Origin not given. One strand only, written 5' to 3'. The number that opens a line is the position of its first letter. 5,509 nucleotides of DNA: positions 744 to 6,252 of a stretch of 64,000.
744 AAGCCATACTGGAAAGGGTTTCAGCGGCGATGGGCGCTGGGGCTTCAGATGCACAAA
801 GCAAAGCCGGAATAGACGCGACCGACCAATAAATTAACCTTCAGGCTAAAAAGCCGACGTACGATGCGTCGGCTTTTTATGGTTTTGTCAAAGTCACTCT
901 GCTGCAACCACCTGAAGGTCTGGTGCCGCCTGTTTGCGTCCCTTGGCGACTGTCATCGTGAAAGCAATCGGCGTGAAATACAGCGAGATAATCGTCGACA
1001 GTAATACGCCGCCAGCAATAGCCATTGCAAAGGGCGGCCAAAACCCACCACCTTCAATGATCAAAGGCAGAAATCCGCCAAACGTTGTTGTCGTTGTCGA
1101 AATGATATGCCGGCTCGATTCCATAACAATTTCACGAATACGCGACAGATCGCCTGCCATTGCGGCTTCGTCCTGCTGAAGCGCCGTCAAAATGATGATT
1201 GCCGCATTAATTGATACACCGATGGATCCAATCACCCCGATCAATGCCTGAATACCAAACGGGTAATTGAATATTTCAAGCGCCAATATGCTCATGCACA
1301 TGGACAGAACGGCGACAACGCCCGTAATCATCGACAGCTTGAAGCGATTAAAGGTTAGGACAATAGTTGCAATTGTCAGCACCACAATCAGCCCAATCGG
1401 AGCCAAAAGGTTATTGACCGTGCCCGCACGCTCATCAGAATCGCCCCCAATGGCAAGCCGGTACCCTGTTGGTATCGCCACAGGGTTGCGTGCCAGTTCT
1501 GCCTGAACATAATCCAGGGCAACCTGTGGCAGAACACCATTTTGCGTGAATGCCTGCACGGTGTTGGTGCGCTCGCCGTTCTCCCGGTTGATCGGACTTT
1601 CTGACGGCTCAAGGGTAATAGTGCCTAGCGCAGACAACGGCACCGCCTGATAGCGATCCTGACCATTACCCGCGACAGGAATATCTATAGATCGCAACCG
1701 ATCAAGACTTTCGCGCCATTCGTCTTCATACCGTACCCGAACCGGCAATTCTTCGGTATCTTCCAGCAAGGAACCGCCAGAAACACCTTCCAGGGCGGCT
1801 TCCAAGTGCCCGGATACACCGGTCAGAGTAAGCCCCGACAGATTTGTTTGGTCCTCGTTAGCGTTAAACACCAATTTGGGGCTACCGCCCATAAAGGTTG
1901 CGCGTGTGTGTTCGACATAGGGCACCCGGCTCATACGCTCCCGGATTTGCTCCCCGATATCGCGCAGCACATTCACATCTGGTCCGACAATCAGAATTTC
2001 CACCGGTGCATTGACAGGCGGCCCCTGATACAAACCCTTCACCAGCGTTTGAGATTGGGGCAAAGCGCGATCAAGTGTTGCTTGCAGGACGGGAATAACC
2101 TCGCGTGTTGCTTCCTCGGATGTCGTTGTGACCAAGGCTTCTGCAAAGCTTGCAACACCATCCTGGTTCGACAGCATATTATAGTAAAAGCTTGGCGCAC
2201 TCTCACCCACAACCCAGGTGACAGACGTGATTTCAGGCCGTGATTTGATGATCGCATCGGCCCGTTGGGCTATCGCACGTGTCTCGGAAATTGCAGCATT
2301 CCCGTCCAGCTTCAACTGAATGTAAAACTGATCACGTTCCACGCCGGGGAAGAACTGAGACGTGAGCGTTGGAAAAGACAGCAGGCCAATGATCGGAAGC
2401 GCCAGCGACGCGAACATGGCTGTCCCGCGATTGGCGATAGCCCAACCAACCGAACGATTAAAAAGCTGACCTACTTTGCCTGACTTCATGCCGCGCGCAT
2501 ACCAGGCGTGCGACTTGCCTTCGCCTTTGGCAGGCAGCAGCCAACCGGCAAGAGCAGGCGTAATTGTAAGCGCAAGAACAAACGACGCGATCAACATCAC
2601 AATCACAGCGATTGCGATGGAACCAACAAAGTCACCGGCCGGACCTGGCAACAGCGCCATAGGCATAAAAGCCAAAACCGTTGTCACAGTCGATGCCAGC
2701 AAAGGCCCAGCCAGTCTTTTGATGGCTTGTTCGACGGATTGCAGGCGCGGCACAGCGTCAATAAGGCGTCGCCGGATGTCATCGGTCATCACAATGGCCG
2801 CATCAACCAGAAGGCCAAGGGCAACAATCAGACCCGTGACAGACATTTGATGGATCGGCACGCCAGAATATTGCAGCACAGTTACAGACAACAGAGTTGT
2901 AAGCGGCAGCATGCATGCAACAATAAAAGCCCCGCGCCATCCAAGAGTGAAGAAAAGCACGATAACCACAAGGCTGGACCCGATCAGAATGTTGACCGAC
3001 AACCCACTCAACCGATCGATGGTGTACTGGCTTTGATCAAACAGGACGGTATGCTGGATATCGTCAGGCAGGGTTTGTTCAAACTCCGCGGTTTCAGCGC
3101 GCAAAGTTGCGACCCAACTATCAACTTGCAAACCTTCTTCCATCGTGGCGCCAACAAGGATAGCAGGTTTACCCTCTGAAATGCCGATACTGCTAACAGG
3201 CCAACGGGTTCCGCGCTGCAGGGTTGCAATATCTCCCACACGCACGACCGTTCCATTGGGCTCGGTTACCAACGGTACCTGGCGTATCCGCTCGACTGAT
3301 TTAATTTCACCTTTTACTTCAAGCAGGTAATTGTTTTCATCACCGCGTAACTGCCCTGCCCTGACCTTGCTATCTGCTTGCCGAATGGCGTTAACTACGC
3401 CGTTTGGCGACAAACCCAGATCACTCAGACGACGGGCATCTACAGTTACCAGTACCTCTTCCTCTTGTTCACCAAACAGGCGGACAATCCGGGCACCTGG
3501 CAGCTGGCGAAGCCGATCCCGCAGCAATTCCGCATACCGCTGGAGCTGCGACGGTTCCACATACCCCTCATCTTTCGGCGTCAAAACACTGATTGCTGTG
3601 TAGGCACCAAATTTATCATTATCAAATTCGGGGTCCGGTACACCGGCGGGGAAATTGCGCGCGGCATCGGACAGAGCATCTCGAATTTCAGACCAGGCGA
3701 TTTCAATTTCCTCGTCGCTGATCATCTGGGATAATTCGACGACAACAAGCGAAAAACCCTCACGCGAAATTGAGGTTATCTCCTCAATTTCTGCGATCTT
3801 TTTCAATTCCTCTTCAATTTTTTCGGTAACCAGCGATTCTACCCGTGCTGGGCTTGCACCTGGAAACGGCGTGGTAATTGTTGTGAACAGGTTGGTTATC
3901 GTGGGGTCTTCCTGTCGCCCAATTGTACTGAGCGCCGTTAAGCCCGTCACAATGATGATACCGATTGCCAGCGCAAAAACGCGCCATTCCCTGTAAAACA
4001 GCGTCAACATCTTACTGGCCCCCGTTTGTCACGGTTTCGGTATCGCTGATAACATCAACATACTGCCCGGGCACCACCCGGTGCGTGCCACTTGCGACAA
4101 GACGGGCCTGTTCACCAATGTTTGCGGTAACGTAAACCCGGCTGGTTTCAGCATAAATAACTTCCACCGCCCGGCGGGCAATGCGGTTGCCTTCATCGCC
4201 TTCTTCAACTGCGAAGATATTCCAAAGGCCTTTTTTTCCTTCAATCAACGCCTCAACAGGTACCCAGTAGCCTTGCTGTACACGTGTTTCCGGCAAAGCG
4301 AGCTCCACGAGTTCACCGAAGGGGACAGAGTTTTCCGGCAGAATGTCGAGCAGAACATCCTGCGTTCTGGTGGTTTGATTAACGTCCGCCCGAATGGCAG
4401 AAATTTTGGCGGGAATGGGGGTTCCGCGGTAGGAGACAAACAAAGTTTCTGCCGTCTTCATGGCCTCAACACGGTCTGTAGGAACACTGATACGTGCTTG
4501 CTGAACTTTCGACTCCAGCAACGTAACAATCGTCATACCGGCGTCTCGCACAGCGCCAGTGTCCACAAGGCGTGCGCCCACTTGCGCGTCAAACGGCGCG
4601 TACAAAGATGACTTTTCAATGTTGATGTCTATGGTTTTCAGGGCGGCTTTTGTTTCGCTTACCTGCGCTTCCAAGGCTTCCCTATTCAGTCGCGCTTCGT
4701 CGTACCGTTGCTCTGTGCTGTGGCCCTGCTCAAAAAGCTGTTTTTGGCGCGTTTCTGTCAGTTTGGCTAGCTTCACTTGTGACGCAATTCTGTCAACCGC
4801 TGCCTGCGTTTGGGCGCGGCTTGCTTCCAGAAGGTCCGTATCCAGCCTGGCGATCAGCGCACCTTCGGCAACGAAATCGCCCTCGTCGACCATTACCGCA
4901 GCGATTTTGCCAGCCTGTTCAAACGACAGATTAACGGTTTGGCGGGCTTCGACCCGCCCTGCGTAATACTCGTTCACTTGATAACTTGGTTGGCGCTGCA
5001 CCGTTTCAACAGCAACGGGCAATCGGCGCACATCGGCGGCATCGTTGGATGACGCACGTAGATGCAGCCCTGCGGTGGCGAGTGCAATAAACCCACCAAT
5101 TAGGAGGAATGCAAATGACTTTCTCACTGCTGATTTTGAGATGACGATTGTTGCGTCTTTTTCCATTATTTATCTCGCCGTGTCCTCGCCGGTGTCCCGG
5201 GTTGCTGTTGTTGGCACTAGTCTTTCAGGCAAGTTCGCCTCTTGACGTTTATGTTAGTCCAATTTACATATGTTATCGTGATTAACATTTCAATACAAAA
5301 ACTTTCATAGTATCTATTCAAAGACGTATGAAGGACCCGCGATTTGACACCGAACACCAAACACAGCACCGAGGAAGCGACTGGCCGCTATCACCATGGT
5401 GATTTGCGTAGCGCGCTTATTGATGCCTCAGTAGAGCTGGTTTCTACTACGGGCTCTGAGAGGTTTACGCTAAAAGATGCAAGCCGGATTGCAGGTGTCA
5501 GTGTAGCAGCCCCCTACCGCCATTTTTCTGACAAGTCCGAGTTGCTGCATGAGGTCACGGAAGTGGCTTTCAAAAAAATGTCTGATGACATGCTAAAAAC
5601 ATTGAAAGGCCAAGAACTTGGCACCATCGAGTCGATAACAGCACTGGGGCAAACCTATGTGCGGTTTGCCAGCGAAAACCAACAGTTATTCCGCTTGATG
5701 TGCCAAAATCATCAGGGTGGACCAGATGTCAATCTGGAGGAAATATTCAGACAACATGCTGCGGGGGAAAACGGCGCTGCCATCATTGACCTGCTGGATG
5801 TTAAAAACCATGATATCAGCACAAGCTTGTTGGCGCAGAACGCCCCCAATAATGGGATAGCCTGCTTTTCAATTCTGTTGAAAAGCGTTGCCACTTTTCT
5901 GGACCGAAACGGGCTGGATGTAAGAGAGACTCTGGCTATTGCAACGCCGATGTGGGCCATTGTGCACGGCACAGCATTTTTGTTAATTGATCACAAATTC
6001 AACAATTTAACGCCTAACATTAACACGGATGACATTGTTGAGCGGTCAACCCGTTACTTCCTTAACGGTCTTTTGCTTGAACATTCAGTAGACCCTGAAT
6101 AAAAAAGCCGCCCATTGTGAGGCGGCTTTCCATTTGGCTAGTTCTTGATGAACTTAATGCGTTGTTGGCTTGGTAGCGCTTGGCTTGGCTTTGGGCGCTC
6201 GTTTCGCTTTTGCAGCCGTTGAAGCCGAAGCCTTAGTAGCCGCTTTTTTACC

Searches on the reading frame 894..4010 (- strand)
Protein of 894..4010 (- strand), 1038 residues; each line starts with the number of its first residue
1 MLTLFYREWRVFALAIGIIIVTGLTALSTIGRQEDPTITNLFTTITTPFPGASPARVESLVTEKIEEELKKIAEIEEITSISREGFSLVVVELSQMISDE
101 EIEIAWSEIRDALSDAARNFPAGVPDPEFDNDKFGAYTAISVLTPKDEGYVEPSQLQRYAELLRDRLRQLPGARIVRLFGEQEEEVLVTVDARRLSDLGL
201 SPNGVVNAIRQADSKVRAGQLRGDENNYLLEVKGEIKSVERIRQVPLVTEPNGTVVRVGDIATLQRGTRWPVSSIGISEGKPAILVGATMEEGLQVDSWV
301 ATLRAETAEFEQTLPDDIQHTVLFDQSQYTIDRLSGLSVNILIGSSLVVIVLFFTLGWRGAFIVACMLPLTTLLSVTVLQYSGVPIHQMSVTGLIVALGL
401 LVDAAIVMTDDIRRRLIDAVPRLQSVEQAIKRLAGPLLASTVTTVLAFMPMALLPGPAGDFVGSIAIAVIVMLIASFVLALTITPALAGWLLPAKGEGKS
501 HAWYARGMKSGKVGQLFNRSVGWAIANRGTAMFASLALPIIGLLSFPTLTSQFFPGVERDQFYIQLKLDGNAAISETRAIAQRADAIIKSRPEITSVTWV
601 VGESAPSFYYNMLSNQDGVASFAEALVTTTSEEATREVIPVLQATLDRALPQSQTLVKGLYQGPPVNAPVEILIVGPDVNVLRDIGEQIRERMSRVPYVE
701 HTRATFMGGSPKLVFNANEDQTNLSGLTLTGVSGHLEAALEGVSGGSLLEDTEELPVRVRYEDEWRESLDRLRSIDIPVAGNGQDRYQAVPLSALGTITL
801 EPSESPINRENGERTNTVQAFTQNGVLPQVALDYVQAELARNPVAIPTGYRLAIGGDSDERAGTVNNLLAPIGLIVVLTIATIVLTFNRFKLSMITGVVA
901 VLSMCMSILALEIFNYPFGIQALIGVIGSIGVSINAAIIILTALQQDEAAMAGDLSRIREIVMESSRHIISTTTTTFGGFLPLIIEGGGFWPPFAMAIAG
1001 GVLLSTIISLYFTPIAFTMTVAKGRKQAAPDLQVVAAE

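Call 17: search_protein_families(library=pfam, proteins=[window:894-4010:-], max_evalue=0.0001)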
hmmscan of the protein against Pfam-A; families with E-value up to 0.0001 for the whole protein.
window:894-4010:- (1038 aa): 2 families
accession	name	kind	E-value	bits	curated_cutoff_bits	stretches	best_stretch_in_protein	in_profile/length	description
PF00873.25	ACR_tran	-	1.3e-144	483.7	28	1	6-1019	7-1019/1021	AcrB/AcrD/AcrF family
PF02355.23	SecD_SecF_C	-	8.9e-07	28.9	20.5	0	341-483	37-178/189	Protein export membrane protein SecD/SecF, C-terminal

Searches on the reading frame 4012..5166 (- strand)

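Call 17: search_protein_families(library=pfam, proteins=[window:4012-5166:-], max_evalue=0.0001)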
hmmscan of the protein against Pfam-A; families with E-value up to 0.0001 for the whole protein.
window:4012-5166:- (384 aa): 3 families
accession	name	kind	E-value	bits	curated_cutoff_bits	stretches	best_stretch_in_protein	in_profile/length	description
PF13437.12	HlyD_3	-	5.8e-08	33.9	22.2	1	188-279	2-97/106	HlyD family secretion protein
PF16576.10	HlyD_D23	-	2.7e-06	27.3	30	1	73-271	15-197/214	Barrel-sandwich domain of CusB or HlyD membrane-fusion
PF13533.13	Biotin_lipoyl_2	-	8.9e-05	22.7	29.8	0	78-109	1-32/32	Biotin-lipoyl like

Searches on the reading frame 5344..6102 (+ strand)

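Call 17: search_protein_families(library=pfam, proteins=[window:5344-6102:+], max_evalue=0.0001)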
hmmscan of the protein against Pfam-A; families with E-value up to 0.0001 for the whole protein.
window:5344-6102:+ (252 aa): 2 families
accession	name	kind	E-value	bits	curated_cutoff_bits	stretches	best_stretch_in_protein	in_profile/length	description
PF13305.11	TetR_C_33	-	1.5e-09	38.8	26.8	1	98-235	1-99/103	Tetracyclin repressor-like, C-terminal domain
PF00440.29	TetR_N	-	6.6e-08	32.7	24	1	25-71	1-47/47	Bacterial regulatory proteins, tetR family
